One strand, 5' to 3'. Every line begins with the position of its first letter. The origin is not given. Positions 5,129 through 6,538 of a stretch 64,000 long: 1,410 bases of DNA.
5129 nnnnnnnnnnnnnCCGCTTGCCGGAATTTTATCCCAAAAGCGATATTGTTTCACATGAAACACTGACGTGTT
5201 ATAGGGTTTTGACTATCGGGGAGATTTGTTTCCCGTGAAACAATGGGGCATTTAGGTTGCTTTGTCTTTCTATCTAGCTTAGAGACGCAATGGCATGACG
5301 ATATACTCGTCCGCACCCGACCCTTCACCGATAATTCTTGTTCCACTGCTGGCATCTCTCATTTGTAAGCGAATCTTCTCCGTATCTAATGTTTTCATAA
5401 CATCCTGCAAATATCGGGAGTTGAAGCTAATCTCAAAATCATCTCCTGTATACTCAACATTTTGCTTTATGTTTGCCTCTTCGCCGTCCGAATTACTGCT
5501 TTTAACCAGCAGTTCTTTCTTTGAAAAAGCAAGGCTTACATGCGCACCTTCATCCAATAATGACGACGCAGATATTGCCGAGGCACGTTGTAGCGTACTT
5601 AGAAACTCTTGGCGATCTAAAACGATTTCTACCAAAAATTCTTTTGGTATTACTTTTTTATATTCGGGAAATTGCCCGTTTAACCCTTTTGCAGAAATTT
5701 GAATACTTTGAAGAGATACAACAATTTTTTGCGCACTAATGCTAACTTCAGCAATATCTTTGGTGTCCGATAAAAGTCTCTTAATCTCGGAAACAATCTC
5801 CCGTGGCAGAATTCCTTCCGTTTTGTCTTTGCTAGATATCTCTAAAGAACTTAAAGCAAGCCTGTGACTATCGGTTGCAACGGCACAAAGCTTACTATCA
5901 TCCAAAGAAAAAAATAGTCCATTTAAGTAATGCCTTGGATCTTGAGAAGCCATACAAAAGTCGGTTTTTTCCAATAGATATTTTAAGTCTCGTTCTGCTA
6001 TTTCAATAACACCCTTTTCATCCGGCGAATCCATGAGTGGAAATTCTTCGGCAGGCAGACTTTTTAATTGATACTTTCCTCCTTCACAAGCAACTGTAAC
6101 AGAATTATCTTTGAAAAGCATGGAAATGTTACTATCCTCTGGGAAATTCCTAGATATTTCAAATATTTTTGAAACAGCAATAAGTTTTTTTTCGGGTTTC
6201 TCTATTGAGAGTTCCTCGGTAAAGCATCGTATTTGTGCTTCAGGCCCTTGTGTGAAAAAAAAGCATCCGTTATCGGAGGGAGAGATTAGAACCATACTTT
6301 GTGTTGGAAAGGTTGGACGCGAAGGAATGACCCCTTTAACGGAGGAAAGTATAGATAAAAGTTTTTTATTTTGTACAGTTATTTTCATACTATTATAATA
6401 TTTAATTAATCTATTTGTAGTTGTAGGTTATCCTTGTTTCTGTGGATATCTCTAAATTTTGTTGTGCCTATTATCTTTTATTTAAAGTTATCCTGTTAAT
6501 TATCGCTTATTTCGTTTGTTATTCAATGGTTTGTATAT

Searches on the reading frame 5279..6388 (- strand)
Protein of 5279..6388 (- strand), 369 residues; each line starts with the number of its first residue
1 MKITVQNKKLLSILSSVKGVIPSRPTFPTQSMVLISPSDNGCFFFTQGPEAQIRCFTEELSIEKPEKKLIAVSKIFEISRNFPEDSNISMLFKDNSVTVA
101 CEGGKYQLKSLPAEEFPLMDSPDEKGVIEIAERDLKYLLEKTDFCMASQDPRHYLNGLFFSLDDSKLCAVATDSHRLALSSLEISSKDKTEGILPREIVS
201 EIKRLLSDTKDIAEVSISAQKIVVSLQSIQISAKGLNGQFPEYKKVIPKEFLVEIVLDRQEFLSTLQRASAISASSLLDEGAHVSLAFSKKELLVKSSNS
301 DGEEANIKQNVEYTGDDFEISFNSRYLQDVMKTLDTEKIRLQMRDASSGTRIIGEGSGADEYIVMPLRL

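Call 11: search_protein_families(library=pfam, proteins=[window:5279-6388:-], max_evalue=0.01)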
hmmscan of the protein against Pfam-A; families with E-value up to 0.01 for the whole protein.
window:5279-6388:- (369 aa): 3 families
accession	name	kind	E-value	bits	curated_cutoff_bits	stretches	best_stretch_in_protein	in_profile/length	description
PF00712.24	DNA_pol3_beta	-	4.3e-25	88.6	24.4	2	1-120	1-120/120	DNA polymerase III beta subunit, N-terminal domain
PF02767.21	DNA_pol3_beta_2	-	4.7e-25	88.6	27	1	130-242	2-116/116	DNA polymerase III beta subunit, central domain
PF02768.20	DNA_pol3_beta_3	-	4.3e-21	75.4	27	1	244-368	1-121/121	DNA polymerase III beta subunit, C-terminal domain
